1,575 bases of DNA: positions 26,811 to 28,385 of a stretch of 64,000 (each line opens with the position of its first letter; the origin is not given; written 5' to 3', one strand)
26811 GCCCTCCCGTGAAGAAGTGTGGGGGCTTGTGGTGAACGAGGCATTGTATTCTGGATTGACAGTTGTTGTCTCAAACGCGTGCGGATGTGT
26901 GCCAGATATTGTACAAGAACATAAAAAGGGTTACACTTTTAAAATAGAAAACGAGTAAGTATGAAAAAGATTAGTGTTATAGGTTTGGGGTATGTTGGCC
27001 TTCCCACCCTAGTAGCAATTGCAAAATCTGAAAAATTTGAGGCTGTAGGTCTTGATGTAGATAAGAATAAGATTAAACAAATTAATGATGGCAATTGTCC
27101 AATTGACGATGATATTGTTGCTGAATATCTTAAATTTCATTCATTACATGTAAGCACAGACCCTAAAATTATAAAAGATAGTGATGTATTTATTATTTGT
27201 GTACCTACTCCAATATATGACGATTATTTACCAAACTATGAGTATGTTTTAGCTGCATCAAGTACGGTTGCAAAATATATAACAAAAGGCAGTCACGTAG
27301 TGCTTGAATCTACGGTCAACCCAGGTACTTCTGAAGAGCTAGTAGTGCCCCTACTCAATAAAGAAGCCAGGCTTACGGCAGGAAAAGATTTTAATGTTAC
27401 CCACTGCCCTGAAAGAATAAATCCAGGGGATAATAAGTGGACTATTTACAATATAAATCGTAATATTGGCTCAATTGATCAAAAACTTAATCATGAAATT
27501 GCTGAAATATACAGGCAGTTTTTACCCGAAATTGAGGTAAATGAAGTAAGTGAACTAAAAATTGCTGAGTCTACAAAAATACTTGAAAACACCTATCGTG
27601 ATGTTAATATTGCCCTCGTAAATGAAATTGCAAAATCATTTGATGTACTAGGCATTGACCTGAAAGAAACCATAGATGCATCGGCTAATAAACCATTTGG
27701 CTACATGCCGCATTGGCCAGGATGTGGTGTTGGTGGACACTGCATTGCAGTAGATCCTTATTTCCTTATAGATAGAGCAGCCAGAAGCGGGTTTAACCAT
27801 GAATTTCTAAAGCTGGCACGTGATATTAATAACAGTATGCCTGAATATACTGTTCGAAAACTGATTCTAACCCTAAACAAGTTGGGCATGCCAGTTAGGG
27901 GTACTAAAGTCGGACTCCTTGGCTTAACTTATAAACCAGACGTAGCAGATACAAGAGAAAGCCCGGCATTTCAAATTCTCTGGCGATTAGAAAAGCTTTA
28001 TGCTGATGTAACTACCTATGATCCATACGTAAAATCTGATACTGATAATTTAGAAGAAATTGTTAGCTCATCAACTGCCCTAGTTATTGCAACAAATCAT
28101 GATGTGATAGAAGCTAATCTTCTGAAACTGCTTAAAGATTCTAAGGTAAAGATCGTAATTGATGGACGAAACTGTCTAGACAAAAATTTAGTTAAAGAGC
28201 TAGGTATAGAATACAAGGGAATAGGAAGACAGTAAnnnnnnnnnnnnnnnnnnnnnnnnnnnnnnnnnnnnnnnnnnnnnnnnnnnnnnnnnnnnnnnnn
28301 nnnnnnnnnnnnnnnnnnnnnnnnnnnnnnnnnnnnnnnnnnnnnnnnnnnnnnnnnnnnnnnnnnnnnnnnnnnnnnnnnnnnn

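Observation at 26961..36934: Complete WbpA-B-E-D-I type pathway for UDP-2,3-diacetamido-2,3-dideoxy-mannuronic acid, with Wzx, FkbM methyltransferase and O-acetyltransferases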

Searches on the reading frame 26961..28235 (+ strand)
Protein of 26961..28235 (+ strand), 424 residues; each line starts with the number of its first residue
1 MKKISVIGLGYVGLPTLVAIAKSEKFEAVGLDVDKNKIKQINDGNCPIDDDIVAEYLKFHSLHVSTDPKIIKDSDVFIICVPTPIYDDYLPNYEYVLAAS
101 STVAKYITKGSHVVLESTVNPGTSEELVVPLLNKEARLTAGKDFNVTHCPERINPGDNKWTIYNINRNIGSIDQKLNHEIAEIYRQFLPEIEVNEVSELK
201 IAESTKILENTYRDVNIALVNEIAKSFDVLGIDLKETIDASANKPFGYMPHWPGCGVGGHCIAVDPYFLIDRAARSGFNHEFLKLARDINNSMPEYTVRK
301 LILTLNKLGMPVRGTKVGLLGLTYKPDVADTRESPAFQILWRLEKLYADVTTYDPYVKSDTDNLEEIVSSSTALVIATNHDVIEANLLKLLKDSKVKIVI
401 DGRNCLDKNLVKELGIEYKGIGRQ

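Call 3: search_protein_families(library=pfam, proteins=[window:26961-28235:+])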
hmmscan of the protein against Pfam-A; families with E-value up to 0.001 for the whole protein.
window:26961-28235:+ (424 aa): 3 families
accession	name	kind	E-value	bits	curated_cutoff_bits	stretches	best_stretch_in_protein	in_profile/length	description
PF03721.20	UDPG_MGDP_dh_N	-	2.6e-39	135.2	27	1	2-178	1-181/187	UDP-glucose/GDP-mannose dehydrogenase family, NAD binding domain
PF00984.24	UDPG_MGDP_dh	-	2.1e-25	89.1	25.4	1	202-291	3-93/94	UDP-glucose/GDP-mannose dehydrogenase family, central domain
PF03720.21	UDPG_MGDP_dh_C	-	3.9e-20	72.6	30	1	319-408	2-103/103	UDP-glucose/GDP-mannose dehydrogenase family, UDP binding domain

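Call 4: search_protein_families(library=ncbifam, proteins=[window:26961-28235:+])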
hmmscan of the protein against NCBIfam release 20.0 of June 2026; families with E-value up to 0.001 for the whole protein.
window:26961-28235:+ (424 aa): 7 families
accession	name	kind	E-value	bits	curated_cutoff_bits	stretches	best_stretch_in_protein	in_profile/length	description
TIGR03026.1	NDP-sugDHase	subfamily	3.8e-110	368.5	189.8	1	2-404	1-413/413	nucleotide sugar dehydrogenase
NF040825.1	UDPMaNacDH_Arch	equivalog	9.6e-92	308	750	1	3-423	2-415/418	UDP-N-acetyl-D-mannosamine dehydrogenase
NF011729.0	PRK15182.1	equivalog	1.7e-71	241.2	592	1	3-362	8-362/425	Vi polysaccharide biosynthesis UDP-N-acetylglucosamine C-6 dehydrogenase TviB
NF008286.0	PRK11064.1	equivalog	1.4e-67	228.1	459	1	2-413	4-415/420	UDP-N-acetyl-D-mannosamine dehydrogenase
NF041297.1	UDPGDh_AglM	equivalog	1.3e-49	169.3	670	1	3-420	2-427/429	UDP-glucose 6-dehydrogenase AglM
NF047673.2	TeichurnBiosyTuaD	equivalog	4.1e-47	161.3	700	1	1-423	1-431/439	UDP-glucose 6-dehydrogenase TuaD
NF011631.0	PRK15057.1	equivalog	4.4e-13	49.1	757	1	3-362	2-344/388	UDP-glucose 6-dehydrogenase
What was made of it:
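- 26961..28235 (+): NDP-N-acetylhexosamine 6-dehydrogenase (WbpA-role candidate), 424 aa. TIGR03026 at 368 bits against a cutoff of 190 (call 4).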

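Call 5: search_solved_structures(query=window:26961-28235:+, max_evalue=1e-10)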
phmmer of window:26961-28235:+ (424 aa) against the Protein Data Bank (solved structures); distinct sequences matched with E-value up to 1e-10: 30.
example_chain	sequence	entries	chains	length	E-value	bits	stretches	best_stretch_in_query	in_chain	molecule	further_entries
4r16_A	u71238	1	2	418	7.7e-76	258.9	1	3-423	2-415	418aa long hypothetical UDP-N-acetyl-D-mannosaminuronic acid dehydrogenase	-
3ojl_A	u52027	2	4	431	8.2e-69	235.8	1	3-410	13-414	Cap5O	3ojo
3g79_A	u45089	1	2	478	7.2e-58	199.7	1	1-424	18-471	NDP-N-acetyl-D-galactosaminuronic acid dehydrogenase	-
4xr9_A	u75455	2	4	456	1.1e-39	139.8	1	3-423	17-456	CalS8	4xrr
2y0e_A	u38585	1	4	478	2.9e-36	128.5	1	4-423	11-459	UDP-GLUCOSE DEHYDROGENASE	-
2y0c_A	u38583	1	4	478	5.3e-35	124.4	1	4-423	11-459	UDP-GLUCOSE DEHYDROGENASE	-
2y0d_A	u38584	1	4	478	5.3e-35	124.4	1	4-423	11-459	UDP-GLUCOSE DEHYDROGENASE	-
4a7p_A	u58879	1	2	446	2e-33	119.2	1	3-423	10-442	UDP-GLUCOSE DEHYDROGENASE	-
3gg2_A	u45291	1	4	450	1.3e-30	110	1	4-361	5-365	Sugar dehydrogenase, UDP-glucose/GDP-mannose dehydrogenase family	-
1mfz_A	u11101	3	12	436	3e-27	98.8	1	3-343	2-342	GDP-mannose 6-dehydrogenase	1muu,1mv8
3vtf_A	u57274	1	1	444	8.4e-26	94.1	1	2-358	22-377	UDP-glucose 6-dehydrogenase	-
2o3j_A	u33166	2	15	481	5.8e-22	81.4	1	2-371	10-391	UDP-glucose 6-dehydrogenase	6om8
7kws_A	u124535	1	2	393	6.2e-15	58.3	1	3-359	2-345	UDP-glucose 6-dehydrogenase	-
5w4x_A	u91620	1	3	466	3.8e-13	52.4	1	1-358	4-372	UDP-glucose 6-dehydrogenase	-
2q3e_A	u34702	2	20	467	3.8e-13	52.4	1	1-358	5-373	UDP-glucose 6-dehydrogenase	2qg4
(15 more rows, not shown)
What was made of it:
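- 26961..28235 (+): Best PDB hits are 4R16 (8e-76) and Cap5O (8e-69); Ugd enzymes score 1e-36 or worse (call 5).
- On Wbp/Wlb UDP-ManNAc3NAcA pathway: Branch membership is met: TIGR03026 passes, the top PDB hits are 4R16 and Cap5O, and Ugd enzymes score 1e-36 or worse (calls 4, 5).
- The DH's closest solved relatives are UDP-ManNAc dehydrogenases (call 5). The DH's best solved relatives are UDP-ManNAc dehydrogenases, 4R16 and Cap5O (call 5). The DH resembles UDP-ManNAc dehydrogenases (call 5).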

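Call 17: find_homologous_proteins(query=window:26961-28235:+, max_evalue=1e-30)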
Query window:26961-28235:+ (424 aa): 7997 proteins with E <= 1e-30 among 8000 candidates; the best 120 are listed.
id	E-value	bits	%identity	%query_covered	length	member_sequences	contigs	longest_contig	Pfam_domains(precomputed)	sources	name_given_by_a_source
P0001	2.6e-282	954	100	100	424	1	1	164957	PF00984.25,PF03721.21,PF03720.23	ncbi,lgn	-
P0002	1.7e-228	777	80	100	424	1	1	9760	PF00984.25,PF03721.21,PF03720.23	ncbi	-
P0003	2.1e-188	645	67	100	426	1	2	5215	PF00984.25,PF03721.21,PF03720.23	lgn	-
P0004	7.6e-181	620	65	100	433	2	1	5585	PF00984.25,PF03446.22,PF03721.21,PF03807.24,PF03720.23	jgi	jgi:nucleotide sugar dehydrogenase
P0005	1.0e-175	603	62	100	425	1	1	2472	PF00984.25,PF03721.21,PF03807.24,PF03720.23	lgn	-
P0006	4.0e-175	601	60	100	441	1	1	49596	PF00984.25,PF03721.21,PF03807.24,PF03720.23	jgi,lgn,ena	-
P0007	1.1e-174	599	63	96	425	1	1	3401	PF00984.25,PF03721.21,PF03720.23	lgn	-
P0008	7.8e-174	597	61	100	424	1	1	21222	PF00984.25,PF03721.21,PF03720.23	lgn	-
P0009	1.2e-173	596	60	100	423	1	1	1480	PF00984.25,PF03721.21,PF03720.23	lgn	-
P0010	2.2e-173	595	58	100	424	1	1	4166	PF00984.25,PF03721.21,PF03720.23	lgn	-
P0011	3.4e-173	594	61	100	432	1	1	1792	PF00984.25,PF03446.22,PF03721.21,PF03720.23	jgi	jgi:UDP-N-acetyl-D-glucosamine dehydrogenase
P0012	5.4e-173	594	61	100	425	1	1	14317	PF00984.25,PF03446.22,PF03721.21,PF03720.23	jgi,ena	-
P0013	2.0e-172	592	60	100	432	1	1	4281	PF00984.25,PF03446.22,PF03721.21,PF03720.23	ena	-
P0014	2.1e-172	592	60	100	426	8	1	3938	PF00984.25,PF03721.21,PF03807.24,PF03720.23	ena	-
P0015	3.8e-172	591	61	100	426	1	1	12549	PF00984.25,PF03721.21,PF03720.23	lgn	-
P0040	2.1e-168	579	60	100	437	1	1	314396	PF00984.25,PF03446.22,PF03721.21,PF03720.23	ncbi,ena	-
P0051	2.9e-167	575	60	100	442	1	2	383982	PF00984.25,PF03721.21,PF03720.23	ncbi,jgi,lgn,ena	-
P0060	1.5e-166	573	58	100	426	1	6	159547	PF00984.25,PF03446.22,PF03721.21,PF03807.24,PF03720.23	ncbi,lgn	-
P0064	7.0e-166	570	58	100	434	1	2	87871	PF00984.25,PF03721.21,PF03720.23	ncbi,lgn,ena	-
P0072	1.6e-165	569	58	100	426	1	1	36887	PF00984.25,PF03721.21,PF03720.23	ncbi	-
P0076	3.0e-165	568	57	99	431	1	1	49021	PF00984.25,PF03721.21,PF03720.23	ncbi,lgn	-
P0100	1.5e-162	559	58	99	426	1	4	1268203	PF00984.25,PF03721.21,PF03720.23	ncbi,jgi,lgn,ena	jgi:UDP-N-acetyl-D-glucosamine dehydrogenase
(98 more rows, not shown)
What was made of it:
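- On Wbp/Wlb UDP-ManNAc3NAcA pathway: Automatic JGI labels on homologues at 57-63% identity read 'UDP-N-acetyl-D-glucosamine dehydrogenase' (call 17).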

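Call 18: find_encoding_contigs(protein=P0001, flank=2000, max_places=3)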
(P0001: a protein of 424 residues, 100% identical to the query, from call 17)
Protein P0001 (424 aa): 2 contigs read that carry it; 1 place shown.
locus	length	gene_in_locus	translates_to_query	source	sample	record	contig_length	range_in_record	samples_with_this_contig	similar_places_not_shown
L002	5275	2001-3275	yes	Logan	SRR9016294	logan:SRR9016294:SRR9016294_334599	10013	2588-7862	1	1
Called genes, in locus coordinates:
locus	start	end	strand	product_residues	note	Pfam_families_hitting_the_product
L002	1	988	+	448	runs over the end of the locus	-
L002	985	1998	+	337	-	PF00534:Glycos_transf_1, PF13692:Glyco_trans_1_4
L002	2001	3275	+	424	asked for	PF03721:UDPG_MGDP_dh_N, PF00984:UDPG_MGDP_dh, PF03720:UDPG_MGDP_dh_C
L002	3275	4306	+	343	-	PF01408:GFO_IDH_MocA, PF08635:ox_reductase_C (faint), PF02894:GFO_IDH_MocA_C, PF22725:GFO_IDH_MocA_C3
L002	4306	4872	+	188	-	PF25084:LbH_EIF2B (faint), PF25087:GMPPB_C (faint), PF00132:Hexapep, PF14602:Hexapep_2 (weak)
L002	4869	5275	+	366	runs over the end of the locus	PF00155:Aminotran_1_2 (weak), PF00266:Aminotran_5 (weak), PF01041:DegT_DnrJ_EryC1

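Call 19: list_cluster_members(proteins=[P0001, P0002, P0040, P0051, P0100, P0064, P0060, P0072, P0076])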
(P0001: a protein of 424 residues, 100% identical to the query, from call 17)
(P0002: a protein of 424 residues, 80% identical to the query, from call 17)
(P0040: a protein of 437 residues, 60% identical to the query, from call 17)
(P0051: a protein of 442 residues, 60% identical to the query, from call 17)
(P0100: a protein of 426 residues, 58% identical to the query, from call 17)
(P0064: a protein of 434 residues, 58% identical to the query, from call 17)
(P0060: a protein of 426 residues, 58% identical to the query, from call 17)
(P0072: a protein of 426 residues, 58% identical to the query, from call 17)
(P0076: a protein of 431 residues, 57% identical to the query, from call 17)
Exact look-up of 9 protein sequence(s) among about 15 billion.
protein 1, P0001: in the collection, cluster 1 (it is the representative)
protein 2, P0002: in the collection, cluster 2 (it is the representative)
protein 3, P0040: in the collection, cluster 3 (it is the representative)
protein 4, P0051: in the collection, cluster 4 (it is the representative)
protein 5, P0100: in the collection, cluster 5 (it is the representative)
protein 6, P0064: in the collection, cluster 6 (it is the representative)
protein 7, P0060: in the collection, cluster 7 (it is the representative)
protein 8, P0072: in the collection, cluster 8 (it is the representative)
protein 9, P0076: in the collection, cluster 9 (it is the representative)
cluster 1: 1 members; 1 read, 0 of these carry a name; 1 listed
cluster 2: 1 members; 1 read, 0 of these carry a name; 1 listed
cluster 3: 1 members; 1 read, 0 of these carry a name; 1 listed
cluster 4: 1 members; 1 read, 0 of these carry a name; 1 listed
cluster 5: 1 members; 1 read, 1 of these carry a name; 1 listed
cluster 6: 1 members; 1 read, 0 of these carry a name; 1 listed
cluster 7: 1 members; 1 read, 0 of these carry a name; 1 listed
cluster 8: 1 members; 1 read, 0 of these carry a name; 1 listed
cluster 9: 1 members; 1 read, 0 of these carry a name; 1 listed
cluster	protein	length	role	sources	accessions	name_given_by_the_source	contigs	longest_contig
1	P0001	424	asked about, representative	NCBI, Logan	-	-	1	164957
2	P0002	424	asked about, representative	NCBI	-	-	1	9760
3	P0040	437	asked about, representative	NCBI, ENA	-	-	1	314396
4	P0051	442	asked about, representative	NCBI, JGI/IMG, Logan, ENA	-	-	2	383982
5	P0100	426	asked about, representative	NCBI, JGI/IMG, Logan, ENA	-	UDP-N-acetyl-D-glucosamine dehydrogenase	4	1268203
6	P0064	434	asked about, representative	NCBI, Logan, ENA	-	-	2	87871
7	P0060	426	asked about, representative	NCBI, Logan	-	-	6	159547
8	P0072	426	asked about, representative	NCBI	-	-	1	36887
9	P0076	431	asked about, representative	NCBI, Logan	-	-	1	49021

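Call 21: find_related_loci(query=A1, collection=genome_contigs, flank=10000)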
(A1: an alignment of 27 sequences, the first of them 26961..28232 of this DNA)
Query A1 (424 aa) in genome_contigs; peptide patterns used: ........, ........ (x = any residue, [..] = any of these).
600 stretches matched a pattern (row limit reached: there are more); 598 encode a relative of the query (tblastn E <= 1e-3); the best 80 are kept; 80 distinct loci.
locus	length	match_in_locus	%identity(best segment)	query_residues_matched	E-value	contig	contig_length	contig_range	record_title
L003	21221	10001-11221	61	1-407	1e-168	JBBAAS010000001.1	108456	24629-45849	MAG: Candidatus Shapirobacteria bacterium isolate SO_2017_GW3_48 scaffold_196_c1_OW296A_2017, whole genome shotgun seque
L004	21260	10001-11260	60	4-423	2e-165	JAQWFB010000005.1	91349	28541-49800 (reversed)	MAG: Candidatus Shapirobacteria bacterium isolate STF2_89 NODE_365_length_91349_cov_17.118118_Sandtown_F2, whole genome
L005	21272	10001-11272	55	1-423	3e-156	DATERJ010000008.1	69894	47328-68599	MAG TPA_asm: Candidatus Dojkabacteria bacterium isolate SMAG_U9070 k141_166846, whole genome shotgun sequence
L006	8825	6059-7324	53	3-423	1e-148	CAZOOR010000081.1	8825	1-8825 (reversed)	MAG TPA_asm: uncultured Hyphomicrobiales bacterium isolate binchicken_co67_141 genome assembly, contig: NODE_8936_length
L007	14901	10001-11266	54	3-423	5e-148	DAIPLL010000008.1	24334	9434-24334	MAG TPA_asm: Candidatus Kapaibacterium sp. isolate CTOTU27326 NODE_8_length_24334_cov_68.871741, whole genome shotgun se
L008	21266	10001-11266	55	1-423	4e-145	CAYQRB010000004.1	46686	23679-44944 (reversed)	MAG TPA_asm: uncultured Candidatus Saccharibacteria bacterium isolate SRP329715_co1_408 genome assembly, contig: NODE_93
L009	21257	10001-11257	50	4-423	1e-132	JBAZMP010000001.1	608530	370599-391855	MAG: Patescibacteria group bacterium isolate SO_2017_LW4_46 scaffold_9_c1_LW137-91_2017, whole genome shotgun sequence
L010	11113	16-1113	53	60-424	2e-129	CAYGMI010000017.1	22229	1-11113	MAG TPA_asm: uncultured Candidatus Saccharibacteria bacterium isolate ERP116193_co2_98 genome assembly, contig: NODE_575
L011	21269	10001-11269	49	2-423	1e-127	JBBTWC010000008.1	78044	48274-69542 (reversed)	MAG: Patescibacteria group bacterium isolate H43-bin047_1 H43_bin047_1_000000000008, whole genome shotgun sequence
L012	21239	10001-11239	50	3-423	3e-127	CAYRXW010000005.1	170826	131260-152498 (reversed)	MAG TPA_asm: uncultured Methanosarcinales archaeon isolate SRP292972_co1_23 genome assembly, contig: NODE_117_length_170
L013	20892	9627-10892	46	2-423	6e-127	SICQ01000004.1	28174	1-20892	MAG: Candidatus Ryanbacteria bacterium isolate Baikal-deep-G209 BACOMB-C7629, whole genome shotgun sequence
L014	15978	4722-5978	47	4-423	7e-127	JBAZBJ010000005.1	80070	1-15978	MAG: Parcubacteria group bacterium isolate SO_2017_GW1_11 NODE_1861_length_80070_cov_1.522185_OW334_2017, whole genome s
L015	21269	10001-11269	47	1-423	7e-127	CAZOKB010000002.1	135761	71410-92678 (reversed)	MAG TPA_asm: uncultured Bdellovibrionales bacterium isolate SRP278252_co2_108 genome assembly, contig: NODE_152_length_1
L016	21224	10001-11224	48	4-423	4e-126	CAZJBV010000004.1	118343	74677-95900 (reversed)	MAG TPA_asm: uncultured Gammaproteobacteria bacterium isolate binchicken_co144_1014 genome assembly, contig: NODE_371_le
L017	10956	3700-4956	47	4-423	5e-125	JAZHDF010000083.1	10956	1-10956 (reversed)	MAG: Candidatus Moraniibacteriota bacterium isolate Bin13Zod NODE_799_length_10956_cov_17.365655, whole genome shotgun s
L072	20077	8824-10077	33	1-422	1e-67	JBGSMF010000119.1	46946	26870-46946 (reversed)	MAG: Thermoflexales bacterium isolate JTS-AC224 k141_2154321, whole genome shotgun sequence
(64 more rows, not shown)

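Call 51: search_solved_structures(query=L004:8860-9996:+, max_evalue=1e-10)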
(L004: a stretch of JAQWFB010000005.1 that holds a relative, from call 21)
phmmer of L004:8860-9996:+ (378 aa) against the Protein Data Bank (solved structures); distinct sequences matched with E-value up to 1e-10: 43.
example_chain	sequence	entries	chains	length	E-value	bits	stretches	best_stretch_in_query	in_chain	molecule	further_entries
3q2k_A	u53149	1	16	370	1.5e-80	274.5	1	12-361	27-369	oxidoreductase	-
3q2i_A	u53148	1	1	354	1.1e-74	255.2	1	12-362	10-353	dehydrogenase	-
9m3d_B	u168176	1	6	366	7.8e-29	104.4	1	14-359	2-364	DgpA1 from W974-1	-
3ezy_A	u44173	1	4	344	8.3e-29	104.3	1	15-348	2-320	Dehydrogenase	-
7xr9_A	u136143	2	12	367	2.4e-27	99.5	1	14-353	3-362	DgpA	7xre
8tdi_L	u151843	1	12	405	9.5e-25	90.9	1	60-250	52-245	P2B11 Glucuronide-3-dehydrogenase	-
3cea_A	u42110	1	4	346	2e-21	80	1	13-359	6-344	Myo-inositol 2-dehydrogenase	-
3e18_A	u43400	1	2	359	9.6e-20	74.5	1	21-256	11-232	oxidoreductase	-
1evj_A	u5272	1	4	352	1.5e-18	70.5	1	14-358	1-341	GLUCOSE-FRUCTOSE OXIDOREDUCTASE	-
1ofg_A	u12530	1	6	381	3.8e-18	69.2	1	12-358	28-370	GLUCOSE-FRUCTOSE OXIDOREDUCTASE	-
1ryd_A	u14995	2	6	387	4e-18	69.1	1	12-358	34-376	glucose-fructose oxidoreductase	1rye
1h6a_A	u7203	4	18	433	6e-18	68.5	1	12-358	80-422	PRECURSOR FORM OF GLUCOSE-FRUCTOSE OXIDOREDUCTASE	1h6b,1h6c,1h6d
8qc2_A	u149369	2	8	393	1.6e-16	63.8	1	13-270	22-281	Gfo/Idh/MocA family oxidoreductase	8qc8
3ec7_A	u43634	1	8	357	1.1e-15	61.1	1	15-227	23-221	Putative Dehydrogenase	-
3db2_A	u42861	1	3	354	4.7e-15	59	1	75-247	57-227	putative NADPH-dependent oxidoreductase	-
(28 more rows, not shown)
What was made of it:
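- Tried and rejected: Rejected: it is also 3Q2K-type, at E=1.5e-80 (call 51).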

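Call 55: search_protein_families(library=pfam, proteins=[L004:4485-5780:-, L004:5790-6839:-, L004:6910-8313:-, L004:12946-13896:+, L004:13940-15433:+, L004:15621-16427:-, L004:16432-18552:-])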
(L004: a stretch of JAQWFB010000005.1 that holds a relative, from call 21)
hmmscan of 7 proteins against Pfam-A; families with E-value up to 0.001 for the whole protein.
L004:4485-5780:- (431 aa): 7 families
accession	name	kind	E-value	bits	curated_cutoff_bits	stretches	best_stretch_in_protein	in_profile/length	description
PF03721.20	UDPG_MGDP_dh_N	-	1.9e-68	230.2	27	1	2-182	1-186/187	UDP-glucose/GDP-mannose dehydrogenase family, NAD binding domain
PF00984.24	UDPG_MGDP_dh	-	6.1e-36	122.8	25.4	1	197-290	1-93/94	UDP-glucose/GDP-mannose dehydrogenase family, central domain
PF03720.21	UDPG_MGDP_dh_C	-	3.2e-34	117.8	30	1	315-415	2-102/103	UDP-glucose/GDP-mannose dehydrogenase family, UDP binding domain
PF01210.29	NAD_Gly3P_dh_N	-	1.5e-06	28.7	23.1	1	3-92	1-84/158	NAD-dependent glycerol-3-phosphate dehydrogenase N-terminus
PF13241.12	NAD_binding_7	-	1.5e-05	26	22.1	0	336-409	23-93/104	Putative NAD(P)-binding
PF00899.27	ThiF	-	0.00013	21.7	28.1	0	3-44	22-64/238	ThiF family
PF02737.24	3HCDH_N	-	0.0002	21.8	22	1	3-84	1-85/180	3-hydroxyacyl-CoA dehydrogenase, NAD binding domain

L004:5790-6839:- (349 aa): 1 family
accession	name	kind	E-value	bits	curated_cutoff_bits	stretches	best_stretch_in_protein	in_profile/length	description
PF02661.23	Fic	-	7.9e-12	46.3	24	1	205-297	3-93/93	Fic/DOC family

L004:6910-8313:- (467 aa): 0 families

L004:12946-13896:+ (316 aa): 2 families
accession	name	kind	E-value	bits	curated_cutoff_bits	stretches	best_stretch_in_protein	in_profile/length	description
PF00535.33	Glycos_transf_2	-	5.6e-18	65.9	23.3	1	9-171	2-164/168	Glycosyl transferase family 2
PF13641.12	Glyco_tranf_2_3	-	0.0006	20.3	27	1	7-101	3-102/230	Glycosyltransferase like family 2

L004:13940-15433:+ (497 aa): 0 families

L004:15621-16427:- (268 aa): 6 families
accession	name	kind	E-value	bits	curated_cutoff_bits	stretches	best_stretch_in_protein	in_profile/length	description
PF13489.12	Methyltransf_23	-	5.3e-13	49.5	27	1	38-214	20-161/164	Methyltransferase domain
PF08241.18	Methyltransf_11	-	3.3e-09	37.7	21.2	1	46-159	2-86/95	Methyltransferase domain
PF08242.18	Methyltransf_12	-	5.9e-07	30.6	30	1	45-158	1-90/98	Methyltransferase domain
PF13847.12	Methyltransf_31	-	5e-06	26.7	27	0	40-87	3-54/145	Methyltransferase domain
PF13649.12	Methyltransf_25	-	3.5e-05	24.8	27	0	122-159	54-92/97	Methyltransferase domain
PF07021.18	MetW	-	6.3e-05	23.1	21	0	127-171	69-113/193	Methionine biosynthesis protein MetW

L004:16432-18552:- (706 aa): 0 families
